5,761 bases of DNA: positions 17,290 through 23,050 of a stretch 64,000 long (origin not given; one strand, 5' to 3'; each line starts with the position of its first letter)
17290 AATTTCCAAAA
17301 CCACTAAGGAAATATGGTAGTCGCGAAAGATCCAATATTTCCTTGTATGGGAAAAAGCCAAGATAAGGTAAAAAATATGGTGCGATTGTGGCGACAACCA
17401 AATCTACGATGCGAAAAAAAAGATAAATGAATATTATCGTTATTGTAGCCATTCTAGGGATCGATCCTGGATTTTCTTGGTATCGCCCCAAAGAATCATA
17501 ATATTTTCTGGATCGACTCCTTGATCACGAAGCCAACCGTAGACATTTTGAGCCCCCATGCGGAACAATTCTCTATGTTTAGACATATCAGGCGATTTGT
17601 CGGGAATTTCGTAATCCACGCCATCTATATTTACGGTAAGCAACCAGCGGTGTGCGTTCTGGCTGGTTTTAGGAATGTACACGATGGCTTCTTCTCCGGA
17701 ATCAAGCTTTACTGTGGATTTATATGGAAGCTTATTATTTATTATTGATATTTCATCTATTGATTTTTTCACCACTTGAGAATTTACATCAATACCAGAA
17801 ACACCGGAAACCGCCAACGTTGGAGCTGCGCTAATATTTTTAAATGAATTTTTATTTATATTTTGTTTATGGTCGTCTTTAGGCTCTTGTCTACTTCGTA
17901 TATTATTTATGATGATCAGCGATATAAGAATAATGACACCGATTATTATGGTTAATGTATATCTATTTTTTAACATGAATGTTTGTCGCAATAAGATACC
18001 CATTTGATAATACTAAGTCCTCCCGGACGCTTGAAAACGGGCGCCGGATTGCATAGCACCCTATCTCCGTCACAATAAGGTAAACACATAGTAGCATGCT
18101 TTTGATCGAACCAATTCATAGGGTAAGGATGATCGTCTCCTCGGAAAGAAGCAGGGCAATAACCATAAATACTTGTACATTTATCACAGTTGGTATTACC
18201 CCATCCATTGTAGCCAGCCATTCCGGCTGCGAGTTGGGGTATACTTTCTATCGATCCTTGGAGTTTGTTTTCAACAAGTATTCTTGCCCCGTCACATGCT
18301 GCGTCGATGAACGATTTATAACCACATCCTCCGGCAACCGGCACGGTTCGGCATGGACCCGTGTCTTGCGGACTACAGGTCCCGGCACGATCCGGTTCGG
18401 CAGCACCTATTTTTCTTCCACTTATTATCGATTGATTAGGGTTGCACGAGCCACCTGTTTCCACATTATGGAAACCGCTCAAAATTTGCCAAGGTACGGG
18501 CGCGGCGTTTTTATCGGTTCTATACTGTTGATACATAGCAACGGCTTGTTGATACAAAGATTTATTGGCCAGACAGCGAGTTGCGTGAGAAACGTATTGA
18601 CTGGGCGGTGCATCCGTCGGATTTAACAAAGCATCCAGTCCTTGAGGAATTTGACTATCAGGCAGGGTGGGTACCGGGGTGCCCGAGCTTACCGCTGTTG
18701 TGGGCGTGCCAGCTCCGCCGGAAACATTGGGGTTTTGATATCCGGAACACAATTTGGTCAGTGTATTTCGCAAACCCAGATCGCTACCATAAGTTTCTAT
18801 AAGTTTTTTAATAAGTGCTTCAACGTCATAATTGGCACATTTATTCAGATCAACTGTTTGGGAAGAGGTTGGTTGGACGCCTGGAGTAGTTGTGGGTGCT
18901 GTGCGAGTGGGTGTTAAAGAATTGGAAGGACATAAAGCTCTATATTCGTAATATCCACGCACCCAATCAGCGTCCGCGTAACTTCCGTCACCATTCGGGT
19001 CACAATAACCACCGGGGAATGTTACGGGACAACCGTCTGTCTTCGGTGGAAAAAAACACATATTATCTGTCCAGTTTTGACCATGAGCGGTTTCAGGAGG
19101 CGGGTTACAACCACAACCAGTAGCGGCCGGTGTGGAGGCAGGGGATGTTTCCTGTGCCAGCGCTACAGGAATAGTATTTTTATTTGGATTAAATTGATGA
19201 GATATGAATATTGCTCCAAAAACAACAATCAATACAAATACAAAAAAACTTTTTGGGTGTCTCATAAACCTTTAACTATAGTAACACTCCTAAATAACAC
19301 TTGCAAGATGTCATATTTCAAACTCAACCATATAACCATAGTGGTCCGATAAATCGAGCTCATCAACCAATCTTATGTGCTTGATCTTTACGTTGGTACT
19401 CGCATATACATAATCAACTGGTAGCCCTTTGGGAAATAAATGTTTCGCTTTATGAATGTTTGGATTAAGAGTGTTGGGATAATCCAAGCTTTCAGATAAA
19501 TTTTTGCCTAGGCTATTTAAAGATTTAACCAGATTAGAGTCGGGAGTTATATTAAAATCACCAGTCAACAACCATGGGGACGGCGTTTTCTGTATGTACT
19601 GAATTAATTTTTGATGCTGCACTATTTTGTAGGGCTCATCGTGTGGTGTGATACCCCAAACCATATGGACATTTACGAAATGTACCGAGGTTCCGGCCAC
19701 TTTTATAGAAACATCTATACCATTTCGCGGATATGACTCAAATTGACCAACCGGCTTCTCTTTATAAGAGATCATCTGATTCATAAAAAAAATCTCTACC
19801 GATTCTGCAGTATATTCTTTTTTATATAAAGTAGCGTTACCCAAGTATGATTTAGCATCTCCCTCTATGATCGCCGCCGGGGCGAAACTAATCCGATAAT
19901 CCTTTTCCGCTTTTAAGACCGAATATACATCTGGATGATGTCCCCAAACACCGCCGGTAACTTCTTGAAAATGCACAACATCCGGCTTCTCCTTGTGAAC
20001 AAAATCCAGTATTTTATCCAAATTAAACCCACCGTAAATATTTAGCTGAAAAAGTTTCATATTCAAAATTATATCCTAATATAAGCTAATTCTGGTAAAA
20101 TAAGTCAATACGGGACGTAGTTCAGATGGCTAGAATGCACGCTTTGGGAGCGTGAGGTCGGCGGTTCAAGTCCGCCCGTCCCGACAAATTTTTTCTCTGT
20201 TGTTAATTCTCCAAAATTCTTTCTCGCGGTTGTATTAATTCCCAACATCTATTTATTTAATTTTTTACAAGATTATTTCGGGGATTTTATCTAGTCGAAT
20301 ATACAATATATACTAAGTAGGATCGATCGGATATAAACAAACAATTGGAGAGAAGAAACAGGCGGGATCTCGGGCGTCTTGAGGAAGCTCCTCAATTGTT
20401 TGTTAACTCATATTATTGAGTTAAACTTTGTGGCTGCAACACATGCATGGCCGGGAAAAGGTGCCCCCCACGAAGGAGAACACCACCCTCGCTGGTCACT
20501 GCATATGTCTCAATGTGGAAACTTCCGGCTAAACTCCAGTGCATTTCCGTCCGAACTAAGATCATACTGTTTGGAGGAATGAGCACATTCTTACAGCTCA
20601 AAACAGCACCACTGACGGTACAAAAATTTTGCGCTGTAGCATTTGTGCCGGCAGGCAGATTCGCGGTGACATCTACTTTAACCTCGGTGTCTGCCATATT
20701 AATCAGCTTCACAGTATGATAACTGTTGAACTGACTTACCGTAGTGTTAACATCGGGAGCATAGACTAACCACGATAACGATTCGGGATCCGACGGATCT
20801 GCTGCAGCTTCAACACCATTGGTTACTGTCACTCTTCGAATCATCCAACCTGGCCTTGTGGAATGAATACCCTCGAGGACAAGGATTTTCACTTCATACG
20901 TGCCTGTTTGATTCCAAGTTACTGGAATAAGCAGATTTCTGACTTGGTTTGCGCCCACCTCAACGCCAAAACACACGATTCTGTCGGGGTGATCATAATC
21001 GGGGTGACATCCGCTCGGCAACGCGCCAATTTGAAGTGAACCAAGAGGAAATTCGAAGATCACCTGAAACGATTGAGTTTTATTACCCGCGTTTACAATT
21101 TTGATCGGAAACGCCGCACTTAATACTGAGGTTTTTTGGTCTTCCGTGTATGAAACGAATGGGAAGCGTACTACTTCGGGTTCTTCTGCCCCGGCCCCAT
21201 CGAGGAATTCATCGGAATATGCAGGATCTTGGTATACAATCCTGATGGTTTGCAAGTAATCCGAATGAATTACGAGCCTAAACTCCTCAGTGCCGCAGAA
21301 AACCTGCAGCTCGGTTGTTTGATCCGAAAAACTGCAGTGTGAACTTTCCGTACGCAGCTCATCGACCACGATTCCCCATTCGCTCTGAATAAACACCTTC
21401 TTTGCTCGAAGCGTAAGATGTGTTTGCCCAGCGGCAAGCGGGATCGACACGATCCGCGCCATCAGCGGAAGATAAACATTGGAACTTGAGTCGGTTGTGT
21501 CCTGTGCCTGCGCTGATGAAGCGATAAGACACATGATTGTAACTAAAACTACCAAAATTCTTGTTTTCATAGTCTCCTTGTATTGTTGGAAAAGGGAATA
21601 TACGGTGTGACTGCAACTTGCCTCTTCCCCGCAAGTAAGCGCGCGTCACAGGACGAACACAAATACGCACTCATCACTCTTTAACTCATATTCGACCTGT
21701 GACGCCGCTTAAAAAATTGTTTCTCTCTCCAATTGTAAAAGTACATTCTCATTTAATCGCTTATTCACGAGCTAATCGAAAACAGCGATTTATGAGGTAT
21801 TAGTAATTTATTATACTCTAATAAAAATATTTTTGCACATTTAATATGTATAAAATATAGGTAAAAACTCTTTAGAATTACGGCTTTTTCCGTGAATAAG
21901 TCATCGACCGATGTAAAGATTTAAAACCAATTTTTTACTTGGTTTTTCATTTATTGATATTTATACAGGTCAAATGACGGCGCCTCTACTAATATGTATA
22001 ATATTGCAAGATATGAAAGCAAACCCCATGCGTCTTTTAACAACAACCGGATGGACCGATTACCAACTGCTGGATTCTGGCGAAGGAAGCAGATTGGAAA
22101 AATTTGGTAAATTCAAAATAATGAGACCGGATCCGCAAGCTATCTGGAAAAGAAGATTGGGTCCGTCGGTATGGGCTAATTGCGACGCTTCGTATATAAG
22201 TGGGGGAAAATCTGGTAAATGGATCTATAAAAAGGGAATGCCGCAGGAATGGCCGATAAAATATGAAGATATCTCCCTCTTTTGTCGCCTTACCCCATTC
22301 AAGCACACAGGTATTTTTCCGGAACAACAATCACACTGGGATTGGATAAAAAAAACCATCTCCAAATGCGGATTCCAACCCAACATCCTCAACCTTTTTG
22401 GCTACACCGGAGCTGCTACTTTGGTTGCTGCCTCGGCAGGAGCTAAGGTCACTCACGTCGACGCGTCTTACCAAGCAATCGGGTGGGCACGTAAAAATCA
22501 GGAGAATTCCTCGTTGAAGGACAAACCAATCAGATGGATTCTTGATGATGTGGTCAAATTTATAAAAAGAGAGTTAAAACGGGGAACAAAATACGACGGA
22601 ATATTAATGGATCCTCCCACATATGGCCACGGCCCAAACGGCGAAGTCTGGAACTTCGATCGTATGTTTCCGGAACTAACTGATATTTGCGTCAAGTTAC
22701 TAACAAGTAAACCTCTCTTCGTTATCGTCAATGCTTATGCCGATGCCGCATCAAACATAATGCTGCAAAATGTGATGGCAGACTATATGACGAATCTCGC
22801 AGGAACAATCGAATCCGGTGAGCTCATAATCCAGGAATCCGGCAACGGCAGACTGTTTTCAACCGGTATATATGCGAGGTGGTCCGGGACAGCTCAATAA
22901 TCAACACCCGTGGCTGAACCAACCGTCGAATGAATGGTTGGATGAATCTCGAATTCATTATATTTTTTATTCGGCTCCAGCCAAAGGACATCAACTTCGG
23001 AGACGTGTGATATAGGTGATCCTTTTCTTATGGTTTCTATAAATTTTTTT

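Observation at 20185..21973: GC-rich single-gene cassette next to tRNA-Pro, bracketed by ~19-21-bp inverted repeats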

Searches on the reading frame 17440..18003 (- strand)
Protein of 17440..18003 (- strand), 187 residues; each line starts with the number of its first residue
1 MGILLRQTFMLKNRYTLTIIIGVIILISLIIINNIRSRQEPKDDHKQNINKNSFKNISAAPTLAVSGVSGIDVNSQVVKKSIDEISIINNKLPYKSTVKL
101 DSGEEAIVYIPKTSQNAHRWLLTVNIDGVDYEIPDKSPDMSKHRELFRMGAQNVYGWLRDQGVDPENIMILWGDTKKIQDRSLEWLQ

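Call 6: search_protein_families(library=pfam, proteins=[window:17440-18003:-], max_evalue=0.1)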
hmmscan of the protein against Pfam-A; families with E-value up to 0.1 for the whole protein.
window:17440-18003:- (187 aa): 2 families
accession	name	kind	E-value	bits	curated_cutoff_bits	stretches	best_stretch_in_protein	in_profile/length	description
PF10858.15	DUF2659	-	0.036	14.2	27.7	1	17-101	26-111/216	Protein of unknown function (DUF2659)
PF13967.11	RSN1_TM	-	0.046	13.8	27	1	12-59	83-130/156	Late exocytosis, associated with Golgi transport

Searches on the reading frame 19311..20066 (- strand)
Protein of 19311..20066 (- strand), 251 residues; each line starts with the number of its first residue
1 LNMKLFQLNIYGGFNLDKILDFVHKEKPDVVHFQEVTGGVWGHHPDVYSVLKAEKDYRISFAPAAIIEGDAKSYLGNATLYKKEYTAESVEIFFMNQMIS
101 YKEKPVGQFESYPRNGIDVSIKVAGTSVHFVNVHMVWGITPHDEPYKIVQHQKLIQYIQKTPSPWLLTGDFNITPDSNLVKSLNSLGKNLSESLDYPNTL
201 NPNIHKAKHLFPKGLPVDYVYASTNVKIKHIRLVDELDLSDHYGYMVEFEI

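Call 6: search_protein_families(library=pfam, proteins=[window:19311-20066:-], max_evalue=0.1)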
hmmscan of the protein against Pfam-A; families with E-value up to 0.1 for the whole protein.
window:19311-20066:- (251 aa): 2 families
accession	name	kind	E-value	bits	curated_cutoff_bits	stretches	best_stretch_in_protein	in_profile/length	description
PF03372.29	Exo_endo_phos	-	7.6e-15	55.7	24.5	1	7-242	2-225/225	Endonuclease/Exonuclease/phosphatase family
PF14529.12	Exo_endo_phos_2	-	0.043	14.1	27.4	1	152-243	19-114/117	Endonuclease-reverse transcriptase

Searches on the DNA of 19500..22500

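Call 8: search_rna_families(source=window, start=19500, end=22500, threshold=evalue, max_evalue=1)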
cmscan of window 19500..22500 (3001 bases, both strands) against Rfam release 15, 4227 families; matches with E-value up to 1: 2.
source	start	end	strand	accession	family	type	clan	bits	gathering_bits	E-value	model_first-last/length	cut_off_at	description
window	20111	20184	+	RF00005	tRNA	Gene; tRNA;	CL00001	64.2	29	5.6e-13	1-71/71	no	tRNA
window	20155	20317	-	RF02194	HPnc0260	Gene; antisense;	-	36.4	59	0.15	1-156/156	no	Bacterial antisense RNA HPnc0260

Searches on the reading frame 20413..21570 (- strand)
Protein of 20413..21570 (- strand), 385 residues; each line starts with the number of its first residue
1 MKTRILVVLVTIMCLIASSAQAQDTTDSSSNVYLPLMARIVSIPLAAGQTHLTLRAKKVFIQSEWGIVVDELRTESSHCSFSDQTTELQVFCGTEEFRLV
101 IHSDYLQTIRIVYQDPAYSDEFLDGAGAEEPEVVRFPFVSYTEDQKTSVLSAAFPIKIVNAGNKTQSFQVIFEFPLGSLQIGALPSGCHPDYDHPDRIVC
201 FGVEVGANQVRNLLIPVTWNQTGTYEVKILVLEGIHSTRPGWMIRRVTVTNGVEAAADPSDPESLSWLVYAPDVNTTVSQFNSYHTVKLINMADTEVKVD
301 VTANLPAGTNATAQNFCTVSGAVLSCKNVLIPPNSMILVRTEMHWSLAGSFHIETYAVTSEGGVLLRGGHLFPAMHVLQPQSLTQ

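Call 6: search_protein_families(library=pfam, proteins=[window:20413-21570:-], max_evalue=0.1)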
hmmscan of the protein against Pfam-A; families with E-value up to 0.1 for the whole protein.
window:20413-21570:- (385 aa): 0 families

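Call 9: find_homologous_proteins(query=window:20413-21570:-, max_evalue=0.001)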
Query window:20413-21570:- (385 aa): 1 proteins with E <= 0.001 among 4347 candidates.
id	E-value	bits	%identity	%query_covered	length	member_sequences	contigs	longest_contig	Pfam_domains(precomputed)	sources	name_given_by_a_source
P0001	8.3e-257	869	100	100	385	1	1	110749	-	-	-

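Call 10: search_protein_families(library=ncbifam, proteins=[window:20413-21570:-], max_evalue=1)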
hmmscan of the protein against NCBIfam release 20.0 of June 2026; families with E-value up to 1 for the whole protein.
window:20413-21570:- (385 aa): 0 families

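Call 25: search_protein_representatives(protein=window:20413-21570:-)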
Query: 385 residues. Proteins with E-value up to 0.001 (for the whole library): 4; up to 1e-10: 3; up to 1e-30: 3. The best 4 are listed.
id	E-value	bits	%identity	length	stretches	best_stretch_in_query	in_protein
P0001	2.6e-257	868.8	100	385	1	1-385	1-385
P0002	4.1e-41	157.5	31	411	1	27-381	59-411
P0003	1.3e-33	132.8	34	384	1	4-363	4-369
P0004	6.0e-05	38.5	32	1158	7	201-265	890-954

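Call 26: find_related_loci(query=window:20413-21570:-, collection=genome_contigs, flank=6000)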
Query window:20413-21570:- (385 aa) in genome_contigs; peptide patterns used: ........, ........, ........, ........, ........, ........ (x = any residue, [..] = any of these).
64 stretches matched a pattern, but none encodes a relative of the query by tblastn (E <= 1e-3).

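Call 28: find_encoding_contigs(protein=P0002, flank=8000, max_places=4)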
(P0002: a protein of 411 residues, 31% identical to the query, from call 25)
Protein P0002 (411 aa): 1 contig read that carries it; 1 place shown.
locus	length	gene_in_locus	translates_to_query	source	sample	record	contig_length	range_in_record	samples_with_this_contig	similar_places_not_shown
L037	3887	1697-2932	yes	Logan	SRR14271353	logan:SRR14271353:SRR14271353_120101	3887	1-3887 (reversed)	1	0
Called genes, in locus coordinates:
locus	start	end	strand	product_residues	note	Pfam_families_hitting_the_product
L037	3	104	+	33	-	?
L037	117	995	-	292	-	PF10672:Methyltrans_SAM, PF05175:MTS (weak), PF03602:Cons_hypoth95 (weak)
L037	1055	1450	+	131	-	PF00072:Response_reg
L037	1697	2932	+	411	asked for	-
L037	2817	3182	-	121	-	-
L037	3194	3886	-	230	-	?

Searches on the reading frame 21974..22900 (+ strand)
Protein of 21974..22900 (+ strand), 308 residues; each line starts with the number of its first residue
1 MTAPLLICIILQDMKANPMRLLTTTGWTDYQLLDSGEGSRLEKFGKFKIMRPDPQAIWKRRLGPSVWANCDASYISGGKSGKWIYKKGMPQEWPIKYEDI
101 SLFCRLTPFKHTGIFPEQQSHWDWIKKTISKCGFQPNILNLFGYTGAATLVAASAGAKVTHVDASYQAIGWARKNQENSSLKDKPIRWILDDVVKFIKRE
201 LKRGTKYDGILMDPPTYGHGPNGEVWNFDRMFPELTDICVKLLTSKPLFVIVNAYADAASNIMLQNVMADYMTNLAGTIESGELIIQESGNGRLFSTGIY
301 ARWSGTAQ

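Call 6: search_protein_families(library=pfam, proteins=[window:21974-22900:+], max_evalue=0.1)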
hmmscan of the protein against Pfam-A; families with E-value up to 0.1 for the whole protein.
window:21974-22900:+ (308 aa): 6 families
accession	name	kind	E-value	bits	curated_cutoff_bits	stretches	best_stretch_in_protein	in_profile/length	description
PF10672.15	Methyltrans_SAM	-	3e-07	30.4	27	1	108-240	101-229/286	S-adenosylmethionine-dependent methyltransferase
PF03602.21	Cons_hypoth95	-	1.1e-06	28.9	24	1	122-215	33-122/182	Conserved hypothetical protein 95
PF05175.20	MTS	-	0.0014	18.7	23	1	148-216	47-108/170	Methyltransferase small domain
PF09445.16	Methyltransf_15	-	0.0021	18.1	22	1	138-220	4-85/165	RNA cap guanine-N2 methyltransferase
PF13649.12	Methyltransf_25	-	0.064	14.4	27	1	145-195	8-57/97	Methyltransferase domain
PF08241.18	Methyltransf_11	-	0.077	14.1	21.2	0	145-193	7-51/95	Methyltransferase domain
